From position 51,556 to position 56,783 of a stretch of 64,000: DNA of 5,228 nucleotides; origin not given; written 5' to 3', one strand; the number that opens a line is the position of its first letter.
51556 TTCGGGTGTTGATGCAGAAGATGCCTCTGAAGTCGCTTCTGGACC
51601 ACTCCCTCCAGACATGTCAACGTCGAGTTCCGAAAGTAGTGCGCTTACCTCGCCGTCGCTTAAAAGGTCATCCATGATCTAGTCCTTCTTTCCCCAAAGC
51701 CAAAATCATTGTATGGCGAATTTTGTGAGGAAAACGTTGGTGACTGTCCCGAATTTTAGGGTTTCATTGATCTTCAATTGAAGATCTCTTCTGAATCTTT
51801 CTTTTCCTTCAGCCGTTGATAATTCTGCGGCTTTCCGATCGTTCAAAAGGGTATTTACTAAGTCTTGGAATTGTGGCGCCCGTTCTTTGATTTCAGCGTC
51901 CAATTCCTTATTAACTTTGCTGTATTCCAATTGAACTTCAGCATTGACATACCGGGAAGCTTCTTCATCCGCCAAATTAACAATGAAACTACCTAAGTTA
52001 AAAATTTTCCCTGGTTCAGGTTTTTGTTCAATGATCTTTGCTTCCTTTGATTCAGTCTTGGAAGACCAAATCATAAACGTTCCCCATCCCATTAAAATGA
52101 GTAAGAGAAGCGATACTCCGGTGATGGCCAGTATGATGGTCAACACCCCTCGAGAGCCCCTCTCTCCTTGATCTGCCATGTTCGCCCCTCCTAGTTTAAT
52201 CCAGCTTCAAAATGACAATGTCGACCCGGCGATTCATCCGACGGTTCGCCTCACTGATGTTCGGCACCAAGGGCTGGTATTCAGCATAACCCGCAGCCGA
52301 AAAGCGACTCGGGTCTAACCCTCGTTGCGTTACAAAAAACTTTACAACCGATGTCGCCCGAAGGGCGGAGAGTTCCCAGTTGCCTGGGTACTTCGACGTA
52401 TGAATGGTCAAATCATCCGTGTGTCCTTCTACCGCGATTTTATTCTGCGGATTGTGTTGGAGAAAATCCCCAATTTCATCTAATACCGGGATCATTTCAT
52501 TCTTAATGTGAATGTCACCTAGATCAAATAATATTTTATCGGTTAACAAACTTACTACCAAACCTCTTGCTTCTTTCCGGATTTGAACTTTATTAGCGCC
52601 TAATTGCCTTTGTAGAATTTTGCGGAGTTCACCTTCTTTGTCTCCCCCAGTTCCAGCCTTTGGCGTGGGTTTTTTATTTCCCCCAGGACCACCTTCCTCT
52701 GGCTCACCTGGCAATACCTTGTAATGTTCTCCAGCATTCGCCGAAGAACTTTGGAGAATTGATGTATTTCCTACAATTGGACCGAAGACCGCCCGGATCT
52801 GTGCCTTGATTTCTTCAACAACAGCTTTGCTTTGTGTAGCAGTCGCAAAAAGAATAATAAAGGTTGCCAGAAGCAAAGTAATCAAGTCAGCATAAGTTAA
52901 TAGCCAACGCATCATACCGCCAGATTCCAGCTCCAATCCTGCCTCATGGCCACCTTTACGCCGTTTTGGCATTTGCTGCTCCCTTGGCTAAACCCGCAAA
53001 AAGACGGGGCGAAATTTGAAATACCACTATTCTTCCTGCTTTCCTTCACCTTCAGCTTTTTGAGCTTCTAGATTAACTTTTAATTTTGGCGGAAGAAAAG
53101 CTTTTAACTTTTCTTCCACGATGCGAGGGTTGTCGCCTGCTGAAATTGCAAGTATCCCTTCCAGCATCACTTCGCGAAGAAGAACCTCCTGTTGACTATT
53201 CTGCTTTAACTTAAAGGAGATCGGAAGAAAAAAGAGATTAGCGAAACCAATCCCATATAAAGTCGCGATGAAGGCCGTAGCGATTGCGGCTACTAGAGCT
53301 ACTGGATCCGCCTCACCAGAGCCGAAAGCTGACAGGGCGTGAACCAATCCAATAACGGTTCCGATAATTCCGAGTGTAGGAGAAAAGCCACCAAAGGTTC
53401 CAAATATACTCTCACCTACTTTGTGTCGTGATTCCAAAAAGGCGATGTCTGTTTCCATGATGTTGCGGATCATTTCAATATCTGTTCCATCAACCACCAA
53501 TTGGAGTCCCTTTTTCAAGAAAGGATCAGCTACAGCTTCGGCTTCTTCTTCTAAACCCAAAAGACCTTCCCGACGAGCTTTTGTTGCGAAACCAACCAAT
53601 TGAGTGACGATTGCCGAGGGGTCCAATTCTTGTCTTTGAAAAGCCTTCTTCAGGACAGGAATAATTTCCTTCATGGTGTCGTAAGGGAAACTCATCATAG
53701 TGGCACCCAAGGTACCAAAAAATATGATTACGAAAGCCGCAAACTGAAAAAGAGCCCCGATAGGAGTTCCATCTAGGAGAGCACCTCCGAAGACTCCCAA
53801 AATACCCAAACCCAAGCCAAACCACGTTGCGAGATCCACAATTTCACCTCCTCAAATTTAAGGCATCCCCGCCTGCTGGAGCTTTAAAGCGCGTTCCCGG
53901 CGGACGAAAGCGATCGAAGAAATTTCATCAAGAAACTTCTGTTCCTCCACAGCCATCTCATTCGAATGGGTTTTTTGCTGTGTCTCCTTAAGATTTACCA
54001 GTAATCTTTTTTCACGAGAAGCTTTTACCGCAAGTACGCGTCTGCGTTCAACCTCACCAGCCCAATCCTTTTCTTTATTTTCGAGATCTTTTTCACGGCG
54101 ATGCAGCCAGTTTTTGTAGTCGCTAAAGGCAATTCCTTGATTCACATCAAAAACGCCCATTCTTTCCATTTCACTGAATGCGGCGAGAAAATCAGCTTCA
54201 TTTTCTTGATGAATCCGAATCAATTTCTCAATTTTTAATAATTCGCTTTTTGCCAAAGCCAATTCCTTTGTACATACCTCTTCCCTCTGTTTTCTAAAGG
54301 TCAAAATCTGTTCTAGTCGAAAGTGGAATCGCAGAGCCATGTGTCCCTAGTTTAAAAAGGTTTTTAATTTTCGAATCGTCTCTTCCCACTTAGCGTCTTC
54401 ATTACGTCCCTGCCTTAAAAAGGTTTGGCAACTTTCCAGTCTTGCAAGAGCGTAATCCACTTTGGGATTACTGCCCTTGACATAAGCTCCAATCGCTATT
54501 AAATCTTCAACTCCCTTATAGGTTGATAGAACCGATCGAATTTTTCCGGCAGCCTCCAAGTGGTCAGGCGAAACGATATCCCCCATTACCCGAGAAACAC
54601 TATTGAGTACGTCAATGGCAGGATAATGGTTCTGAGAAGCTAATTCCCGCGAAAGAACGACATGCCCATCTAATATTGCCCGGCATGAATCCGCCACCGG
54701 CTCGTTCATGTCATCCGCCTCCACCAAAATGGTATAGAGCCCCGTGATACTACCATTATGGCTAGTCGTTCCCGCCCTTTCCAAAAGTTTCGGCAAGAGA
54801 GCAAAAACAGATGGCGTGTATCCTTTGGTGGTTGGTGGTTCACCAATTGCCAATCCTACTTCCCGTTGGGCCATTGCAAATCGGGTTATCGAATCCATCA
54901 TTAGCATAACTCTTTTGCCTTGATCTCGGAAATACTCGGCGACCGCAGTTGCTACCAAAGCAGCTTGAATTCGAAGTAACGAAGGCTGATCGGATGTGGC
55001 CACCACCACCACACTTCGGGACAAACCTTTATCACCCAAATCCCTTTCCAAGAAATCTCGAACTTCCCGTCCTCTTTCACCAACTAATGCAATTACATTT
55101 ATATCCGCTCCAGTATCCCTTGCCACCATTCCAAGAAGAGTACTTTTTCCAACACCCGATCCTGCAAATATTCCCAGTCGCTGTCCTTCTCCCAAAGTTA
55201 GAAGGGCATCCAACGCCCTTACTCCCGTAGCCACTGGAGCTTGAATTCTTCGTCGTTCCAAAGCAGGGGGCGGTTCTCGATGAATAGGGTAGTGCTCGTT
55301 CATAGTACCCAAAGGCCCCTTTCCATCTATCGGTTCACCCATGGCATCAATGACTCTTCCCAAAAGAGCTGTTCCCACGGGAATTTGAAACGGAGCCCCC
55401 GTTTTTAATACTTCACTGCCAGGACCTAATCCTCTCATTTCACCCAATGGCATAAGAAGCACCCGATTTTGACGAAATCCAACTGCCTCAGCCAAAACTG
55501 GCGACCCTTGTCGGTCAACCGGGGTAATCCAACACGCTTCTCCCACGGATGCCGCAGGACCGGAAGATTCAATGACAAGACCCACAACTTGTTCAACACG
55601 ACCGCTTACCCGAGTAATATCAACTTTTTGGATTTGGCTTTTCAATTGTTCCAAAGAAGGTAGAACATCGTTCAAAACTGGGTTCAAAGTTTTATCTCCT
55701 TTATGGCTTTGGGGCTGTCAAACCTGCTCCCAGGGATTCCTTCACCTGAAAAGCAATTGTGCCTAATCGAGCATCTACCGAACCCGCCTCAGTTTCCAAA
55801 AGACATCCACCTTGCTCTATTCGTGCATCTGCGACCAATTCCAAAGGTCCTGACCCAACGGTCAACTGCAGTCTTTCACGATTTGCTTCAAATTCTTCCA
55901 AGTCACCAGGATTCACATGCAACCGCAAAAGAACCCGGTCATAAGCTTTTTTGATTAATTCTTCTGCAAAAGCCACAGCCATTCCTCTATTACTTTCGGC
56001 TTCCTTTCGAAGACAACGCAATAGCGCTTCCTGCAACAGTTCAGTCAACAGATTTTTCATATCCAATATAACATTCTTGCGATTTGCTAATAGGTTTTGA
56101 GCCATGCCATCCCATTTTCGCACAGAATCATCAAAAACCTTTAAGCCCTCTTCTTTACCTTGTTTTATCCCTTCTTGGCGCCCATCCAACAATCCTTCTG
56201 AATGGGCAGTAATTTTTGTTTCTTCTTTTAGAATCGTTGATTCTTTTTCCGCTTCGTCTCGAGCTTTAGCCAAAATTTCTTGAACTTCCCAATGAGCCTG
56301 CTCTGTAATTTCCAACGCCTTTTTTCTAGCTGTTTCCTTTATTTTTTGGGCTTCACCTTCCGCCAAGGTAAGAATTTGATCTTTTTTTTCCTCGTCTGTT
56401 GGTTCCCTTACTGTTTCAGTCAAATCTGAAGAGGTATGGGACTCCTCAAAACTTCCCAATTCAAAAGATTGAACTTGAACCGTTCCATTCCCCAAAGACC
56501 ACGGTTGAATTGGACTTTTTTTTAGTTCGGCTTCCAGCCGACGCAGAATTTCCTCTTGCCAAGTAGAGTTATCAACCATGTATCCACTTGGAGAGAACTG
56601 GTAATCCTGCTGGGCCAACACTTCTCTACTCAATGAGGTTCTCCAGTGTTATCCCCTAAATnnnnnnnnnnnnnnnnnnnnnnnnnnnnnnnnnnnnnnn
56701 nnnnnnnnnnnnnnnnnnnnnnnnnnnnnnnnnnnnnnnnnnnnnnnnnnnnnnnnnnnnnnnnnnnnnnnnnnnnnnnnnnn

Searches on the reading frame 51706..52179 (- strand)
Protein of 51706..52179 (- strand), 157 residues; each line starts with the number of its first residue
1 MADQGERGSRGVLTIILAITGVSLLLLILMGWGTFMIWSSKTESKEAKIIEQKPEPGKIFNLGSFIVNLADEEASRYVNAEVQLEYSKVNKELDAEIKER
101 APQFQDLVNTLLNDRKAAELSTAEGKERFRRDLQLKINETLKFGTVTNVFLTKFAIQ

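Call 21: search_protein_families(library=pfam, proteins=[window:51706-52179:-])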
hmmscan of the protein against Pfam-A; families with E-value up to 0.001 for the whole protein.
window:51706-52179:- (157 aa): 1 family
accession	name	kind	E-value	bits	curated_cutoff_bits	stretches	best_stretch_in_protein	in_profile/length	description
PF03748.19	FliL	-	8.9e-19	68.4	24.6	1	60-157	2-103/103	Flagellar basal body-associated protein FliL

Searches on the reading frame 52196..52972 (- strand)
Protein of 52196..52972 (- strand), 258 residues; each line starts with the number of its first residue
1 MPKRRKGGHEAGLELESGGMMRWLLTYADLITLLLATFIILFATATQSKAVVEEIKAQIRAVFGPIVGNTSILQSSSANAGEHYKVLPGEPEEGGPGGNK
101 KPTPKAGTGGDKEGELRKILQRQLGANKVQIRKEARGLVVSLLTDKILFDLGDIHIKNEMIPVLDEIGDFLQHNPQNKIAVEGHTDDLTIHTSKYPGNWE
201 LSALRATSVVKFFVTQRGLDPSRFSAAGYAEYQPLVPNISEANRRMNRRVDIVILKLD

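Call 21: search_protein_families(library=pfam, proteins=[window:52196-52972:-])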
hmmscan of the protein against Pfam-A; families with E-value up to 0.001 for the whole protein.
window:52196-52972:- (258 aa): 2 families
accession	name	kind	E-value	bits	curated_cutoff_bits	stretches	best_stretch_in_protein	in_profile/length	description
PF00691.25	OmpA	-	1.6e-16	60.9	27.2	1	148-248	1-98/98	OmpA family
PF13677.11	MotB_plug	-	5.2e-12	45.6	24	1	17-62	12-57/58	Membrane MotB of proton-channel complex MotA/MotB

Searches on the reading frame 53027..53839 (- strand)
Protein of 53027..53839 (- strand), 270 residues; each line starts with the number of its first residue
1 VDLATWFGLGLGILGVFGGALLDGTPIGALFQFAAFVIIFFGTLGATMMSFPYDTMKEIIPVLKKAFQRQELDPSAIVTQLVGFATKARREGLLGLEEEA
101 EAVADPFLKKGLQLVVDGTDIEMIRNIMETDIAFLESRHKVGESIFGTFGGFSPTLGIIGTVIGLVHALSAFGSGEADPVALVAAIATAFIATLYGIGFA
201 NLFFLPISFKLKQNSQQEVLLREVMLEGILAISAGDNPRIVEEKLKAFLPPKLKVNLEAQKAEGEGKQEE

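Call 21: search_protein_families(library=pfam, proteins=[window:53027-53839:-])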
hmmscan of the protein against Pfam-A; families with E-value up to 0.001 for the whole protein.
window:53027-53839:- (270 aa): 2 families
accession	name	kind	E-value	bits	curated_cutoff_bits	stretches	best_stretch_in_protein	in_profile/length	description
PF01618.21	MotA_ExbB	-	1.5e-31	109.2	22.9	1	100-223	2-126/127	MotA/TolQ/ExbB proton channel family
PF20560.3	MotA_N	-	3.9e-06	27.4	27.3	1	8-80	3-76/91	Motility protein A N-terminal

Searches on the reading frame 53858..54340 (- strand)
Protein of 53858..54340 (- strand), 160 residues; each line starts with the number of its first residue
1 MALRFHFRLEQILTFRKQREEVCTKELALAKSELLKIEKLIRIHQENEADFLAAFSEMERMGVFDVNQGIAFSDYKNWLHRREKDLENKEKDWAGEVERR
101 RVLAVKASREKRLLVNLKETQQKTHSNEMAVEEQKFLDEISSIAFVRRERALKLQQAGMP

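Call 21: search_protein_families(library=pfam, proteins=[window:53858-54340:-])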
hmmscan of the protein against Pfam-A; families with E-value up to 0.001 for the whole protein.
window:53858-54340:- (160 aa): 1 family
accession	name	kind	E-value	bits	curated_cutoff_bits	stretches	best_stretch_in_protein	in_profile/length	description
PF02050.21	FliJ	-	6.5e-07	30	28.4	1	23-145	3-123/123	Flagellar FliJ protein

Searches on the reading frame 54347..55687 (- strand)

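Call 21: search_protein_families(library=pfam, proteins=[window:54347-55687:-])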
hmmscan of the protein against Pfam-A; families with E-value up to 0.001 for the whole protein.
window:54347-55687:- (446 aa): 3 families
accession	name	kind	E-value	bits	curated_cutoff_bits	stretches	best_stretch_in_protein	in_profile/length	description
PF00006.31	ATP-synt_ab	-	7.1e-90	300.8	29.5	1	155-365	1-213/213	ATP synthase alpha/beta family, nucleotide-binding domain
PF18269.6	T3SS_ATPase_C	-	4.9e-25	87.6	22.7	1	372-442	1-71/72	T3SS EscN ATPase C-terminal domain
PF02874.29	ATP-synt_ab_N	-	3.3e-11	44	20.9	1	31-97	1-69/69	ATP synthase alpha/beta family, beta-barrel domain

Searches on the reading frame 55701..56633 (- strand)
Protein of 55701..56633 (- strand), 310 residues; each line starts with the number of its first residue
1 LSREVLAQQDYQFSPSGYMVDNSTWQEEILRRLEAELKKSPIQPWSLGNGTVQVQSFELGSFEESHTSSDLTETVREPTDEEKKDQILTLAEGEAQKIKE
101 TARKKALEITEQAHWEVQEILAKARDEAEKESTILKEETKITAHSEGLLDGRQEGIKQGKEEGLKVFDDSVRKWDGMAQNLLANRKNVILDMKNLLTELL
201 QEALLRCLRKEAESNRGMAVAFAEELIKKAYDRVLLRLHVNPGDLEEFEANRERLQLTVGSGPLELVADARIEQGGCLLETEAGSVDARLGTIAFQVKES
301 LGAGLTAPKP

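Call 21: search_protein_families(library=pfam, proteins=[window:55701-56633:-])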
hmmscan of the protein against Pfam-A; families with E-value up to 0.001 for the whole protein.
window:55701-56633:- (310 aa): 1 family
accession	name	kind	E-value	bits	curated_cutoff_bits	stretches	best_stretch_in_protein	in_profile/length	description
PF02108.21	FliH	-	1.1e-11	45.3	24.1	1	175-291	8-122/128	Flagellar assembly protein FliH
